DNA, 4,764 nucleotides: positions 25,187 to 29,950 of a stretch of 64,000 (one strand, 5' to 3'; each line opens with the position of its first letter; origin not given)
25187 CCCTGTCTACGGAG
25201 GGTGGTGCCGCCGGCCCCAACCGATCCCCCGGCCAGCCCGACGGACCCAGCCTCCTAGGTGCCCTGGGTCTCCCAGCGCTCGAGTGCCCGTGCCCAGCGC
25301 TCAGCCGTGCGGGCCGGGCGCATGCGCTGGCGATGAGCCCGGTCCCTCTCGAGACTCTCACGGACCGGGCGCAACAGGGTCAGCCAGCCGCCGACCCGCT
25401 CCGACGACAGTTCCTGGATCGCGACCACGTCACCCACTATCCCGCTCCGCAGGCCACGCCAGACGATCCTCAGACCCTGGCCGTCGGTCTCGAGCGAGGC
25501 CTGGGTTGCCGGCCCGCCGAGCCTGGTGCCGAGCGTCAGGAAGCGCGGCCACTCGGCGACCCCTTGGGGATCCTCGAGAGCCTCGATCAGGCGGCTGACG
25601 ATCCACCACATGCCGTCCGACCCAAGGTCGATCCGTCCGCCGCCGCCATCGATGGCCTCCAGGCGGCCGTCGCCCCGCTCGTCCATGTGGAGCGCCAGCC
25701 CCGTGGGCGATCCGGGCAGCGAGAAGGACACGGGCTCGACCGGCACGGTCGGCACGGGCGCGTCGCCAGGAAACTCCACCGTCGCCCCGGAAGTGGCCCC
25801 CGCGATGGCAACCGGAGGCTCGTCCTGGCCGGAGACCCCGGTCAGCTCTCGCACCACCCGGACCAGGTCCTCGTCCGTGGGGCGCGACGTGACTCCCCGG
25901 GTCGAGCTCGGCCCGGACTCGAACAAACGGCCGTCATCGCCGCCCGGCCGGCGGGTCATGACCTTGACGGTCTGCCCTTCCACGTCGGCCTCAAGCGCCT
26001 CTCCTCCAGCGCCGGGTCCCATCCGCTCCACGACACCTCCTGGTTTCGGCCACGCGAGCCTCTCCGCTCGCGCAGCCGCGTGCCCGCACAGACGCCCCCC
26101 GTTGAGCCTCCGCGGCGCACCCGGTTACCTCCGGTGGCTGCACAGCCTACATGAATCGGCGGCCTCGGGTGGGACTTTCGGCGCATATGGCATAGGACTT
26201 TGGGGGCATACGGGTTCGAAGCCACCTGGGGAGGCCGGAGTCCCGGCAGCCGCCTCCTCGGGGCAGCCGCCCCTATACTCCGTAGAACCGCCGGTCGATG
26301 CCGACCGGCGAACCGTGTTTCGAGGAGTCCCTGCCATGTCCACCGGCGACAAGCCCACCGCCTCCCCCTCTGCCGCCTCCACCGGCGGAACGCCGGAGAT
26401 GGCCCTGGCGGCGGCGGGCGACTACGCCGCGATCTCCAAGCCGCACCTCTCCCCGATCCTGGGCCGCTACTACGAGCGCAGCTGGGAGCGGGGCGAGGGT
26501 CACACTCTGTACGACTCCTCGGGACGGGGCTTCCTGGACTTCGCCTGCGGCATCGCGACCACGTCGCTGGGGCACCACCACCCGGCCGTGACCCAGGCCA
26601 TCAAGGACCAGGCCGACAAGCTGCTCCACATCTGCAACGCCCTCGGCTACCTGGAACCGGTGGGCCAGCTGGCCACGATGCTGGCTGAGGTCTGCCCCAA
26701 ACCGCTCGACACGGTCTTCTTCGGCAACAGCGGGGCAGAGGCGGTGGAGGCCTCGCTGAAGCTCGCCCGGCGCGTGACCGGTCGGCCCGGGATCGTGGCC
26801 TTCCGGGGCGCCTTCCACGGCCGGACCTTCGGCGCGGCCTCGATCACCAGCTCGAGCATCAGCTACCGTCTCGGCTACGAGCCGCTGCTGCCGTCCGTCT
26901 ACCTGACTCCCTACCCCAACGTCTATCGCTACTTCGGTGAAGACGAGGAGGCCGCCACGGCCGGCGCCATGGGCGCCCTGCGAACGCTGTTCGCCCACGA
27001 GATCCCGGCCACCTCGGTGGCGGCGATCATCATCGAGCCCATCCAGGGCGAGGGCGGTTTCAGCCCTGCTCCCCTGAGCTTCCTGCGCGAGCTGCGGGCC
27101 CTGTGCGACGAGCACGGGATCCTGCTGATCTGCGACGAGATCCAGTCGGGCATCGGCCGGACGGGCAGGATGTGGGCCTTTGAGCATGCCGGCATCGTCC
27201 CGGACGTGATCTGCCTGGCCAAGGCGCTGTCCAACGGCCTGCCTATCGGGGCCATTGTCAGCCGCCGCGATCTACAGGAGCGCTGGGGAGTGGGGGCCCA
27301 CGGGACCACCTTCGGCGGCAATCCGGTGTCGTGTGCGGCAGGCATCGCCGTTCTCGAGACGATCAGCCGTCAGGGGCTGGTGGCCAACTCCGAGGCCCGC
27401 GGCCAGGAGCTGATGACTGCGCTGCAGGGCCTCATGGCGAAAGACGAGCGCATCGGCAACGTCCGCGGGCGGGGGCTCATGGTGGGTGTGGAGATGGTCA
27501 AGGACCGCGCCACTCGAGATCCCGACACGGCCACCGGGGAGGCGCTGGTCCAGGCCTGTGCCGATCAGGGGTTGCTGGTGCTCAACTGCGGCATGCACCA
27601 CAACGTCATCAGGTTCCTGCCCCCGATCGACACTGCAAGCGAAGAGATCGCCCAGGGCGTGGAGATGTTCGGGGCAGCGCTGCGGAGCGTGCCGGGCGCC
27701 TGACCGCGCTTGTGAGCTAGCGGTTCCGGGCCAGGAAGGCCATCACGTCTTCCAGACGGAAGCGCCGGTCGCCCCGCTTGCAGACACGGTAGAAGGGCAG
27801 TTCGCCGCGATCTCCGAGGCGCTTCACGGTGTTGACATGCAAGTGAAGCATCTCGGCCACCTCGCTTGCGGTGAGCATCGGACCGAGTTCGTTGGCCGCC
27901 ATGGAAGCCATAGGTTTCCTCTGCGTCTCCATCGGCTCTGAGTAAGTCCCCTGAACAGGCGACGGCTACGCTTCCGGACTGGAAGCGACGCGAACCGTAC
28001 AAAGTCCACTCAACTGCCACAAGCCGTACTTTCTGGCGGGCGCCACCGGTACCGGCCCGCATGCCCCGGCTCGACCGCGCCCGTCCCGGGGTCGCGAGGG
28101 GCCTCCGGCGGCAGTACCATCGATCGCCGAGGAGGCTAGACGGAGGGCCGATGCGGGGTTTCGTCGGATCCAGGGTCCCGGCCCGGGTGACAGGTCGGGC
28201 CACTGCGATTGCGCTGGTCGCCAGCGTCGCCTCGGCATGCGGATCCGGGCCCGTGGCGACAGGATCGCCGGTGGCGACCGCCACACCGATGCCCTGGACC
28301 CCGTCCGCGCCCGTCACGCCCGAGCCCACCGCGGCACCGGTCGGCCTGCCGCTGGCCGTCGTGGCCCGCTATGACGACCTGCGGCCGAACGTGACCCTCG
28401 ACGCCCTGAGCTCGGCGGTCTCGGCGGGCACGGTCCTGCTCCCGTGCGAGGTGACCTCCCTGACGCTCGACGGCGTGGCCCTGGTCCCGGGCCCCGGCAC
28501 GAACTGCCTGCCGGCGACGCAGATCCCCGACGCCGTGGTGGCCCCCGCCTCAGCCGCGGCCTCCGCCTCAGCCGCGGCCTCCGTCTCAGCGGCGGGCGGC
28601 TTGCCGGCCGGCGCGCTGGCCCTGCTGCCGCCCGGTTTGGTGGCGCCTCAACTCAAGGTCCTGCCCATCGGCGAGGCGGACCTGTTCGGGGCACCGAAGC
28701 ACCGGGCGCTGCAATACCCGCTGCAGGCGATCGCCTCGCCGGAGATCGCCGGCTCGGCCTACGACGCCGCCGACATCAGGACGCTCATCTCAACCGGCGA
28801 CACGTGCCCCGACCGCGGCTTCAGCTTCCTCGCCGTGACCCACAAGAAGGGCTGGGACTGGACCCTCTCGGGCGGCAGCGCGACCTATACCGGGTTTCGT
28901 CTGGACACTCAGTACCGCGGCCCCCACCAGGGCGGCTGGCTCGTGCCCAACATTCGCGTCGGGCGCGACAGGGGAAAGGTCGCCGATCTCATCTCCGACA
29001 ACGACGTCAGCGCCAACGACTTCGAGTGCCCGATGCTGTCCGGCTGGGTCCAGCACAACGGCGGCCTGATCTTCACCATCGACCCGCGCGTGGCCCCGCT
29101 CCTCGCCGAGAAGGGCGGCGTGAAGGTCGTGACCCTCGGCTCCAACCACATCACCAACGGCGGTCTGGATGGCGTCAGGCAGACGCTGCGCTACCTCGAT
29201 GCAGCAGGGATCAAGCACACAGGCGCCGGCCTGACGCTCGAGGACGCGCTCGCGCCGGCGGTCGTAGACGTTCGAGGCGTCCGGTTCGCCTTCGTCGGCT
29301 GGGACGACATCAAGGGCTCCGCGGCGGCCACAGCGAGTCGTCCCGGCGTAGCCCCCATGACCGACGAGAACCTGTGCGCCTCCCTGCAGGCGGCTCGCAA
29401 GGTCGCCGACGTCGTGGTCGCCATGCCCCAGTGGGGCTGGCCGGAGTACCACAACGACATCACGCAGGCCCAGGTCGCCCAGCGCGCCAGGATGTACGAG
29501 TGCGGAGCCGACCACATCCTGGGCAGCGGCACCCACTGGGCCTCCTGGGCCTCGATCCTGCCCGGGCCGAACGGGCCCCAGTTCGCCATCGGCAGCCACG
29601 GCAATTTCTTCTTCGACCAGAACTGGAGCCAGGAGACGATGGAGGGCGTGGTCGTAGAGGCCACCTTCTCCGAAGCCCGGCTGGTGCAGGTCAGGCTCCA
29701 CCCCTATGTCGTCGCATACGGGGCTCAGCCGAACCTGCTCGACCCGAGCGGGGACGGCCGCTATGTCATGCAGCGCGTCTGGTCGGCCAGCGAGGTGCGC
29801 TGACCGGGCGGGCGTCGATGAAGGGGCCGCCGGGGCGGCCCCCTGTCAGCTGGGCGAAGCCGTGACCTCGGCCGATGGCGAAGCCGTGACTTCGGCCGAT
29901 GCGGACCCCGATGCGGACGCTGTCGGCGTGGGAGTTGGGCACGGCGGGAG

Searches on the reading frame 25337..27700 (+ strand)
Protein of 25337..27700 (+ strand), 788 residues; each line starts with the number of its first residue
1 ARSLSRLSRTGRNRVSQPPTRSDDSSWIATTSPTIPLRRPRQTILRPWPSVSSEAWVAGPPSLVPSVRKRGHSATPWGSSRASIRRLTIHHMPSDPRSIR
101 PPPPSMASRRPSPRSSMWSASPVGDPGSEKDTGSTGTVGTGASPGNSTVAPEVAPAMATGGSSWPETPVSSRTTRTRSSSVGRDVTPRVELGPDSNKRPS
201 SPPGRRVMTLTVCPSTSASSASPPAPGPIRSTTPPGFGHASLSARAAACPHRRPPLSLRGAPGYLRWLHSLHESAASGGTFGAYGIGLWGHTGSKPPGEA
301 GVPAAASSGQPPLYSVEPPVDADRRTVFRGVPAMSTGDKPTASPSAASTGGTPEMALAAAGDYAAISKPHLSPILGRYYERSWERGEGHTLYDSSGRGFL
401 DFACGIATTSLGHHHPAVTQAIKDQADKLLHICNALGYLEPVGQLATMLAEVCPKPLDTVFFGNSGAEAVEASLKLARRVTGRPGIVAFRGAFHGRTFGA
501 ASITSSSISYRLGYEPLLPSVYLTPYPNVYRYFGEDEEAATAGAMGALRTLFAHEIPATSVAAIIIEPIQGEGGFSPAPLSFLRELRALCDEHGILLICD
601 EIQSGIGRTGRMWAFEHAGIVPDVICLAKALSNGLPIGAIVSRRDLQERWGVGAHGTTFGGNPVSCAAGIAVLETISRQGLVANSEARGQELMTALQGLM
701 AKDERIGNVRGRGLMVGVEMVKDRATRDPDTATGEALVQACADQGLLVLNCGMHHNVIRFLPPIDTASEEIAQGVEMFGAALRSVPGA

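Call 55: search_protein_families(library=pfam, proteins=[window:25337-27700:+], max_evalue=0.00001)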
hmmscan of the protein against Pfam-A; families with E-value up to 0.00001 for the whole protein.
window:25337-27700:+ (788 aa): 1 family
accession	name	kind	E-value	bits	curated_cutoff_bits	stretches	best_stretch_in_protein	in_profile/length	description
PF00202.27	Aminotran_3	-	9.8e-122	406.9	30.5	1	383-782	13-403/403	Aminotransferase class-III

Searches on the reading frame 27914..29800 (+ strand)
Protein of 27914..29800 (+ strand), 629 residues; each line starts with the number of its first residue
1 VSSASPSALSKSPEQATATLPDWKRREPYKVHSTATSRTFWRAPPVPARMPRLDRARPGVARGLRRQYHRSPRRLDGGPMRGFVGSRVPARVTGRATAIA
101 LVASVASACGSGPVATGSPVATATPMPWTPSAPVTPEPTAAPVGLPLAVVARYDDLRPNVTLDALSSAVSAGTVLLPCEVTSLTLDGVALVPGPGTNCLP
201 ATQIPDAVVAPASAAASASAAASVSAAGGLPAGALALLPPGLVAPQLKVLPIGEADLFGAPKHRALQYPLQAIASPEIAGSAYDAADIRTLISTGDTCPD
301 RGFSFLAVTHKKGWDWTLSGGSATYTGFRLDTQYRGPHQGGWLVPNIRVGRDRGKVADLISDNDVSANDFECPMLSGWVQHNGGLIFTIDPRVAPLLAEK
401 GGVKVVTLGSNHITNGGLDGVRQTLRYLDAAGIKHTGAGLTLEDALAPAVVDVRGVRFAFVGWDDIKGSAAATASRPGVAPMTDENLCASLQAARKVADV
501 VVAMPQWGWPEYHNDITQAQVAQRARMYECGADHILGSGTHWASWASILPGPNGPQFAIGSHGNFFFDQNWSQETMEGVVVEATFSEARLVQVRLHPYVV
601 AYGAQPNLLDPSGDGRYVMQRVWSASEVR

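Call 55: search_protein_families(library=pfam, proteins=[window:27914-29800:+], max_evalue=0.00001)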
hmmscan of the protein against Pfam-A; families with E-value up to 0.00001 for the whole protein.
window:27914-29800:+ (629 aa): 1 family
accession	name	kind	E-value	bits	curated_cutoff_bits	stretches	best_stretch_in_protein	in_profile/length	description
PF09587.15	PGA_cap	-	8.3e-35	120.9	27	1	354-569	30-255/255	Bacterial capsule synthesis protein PGA_cap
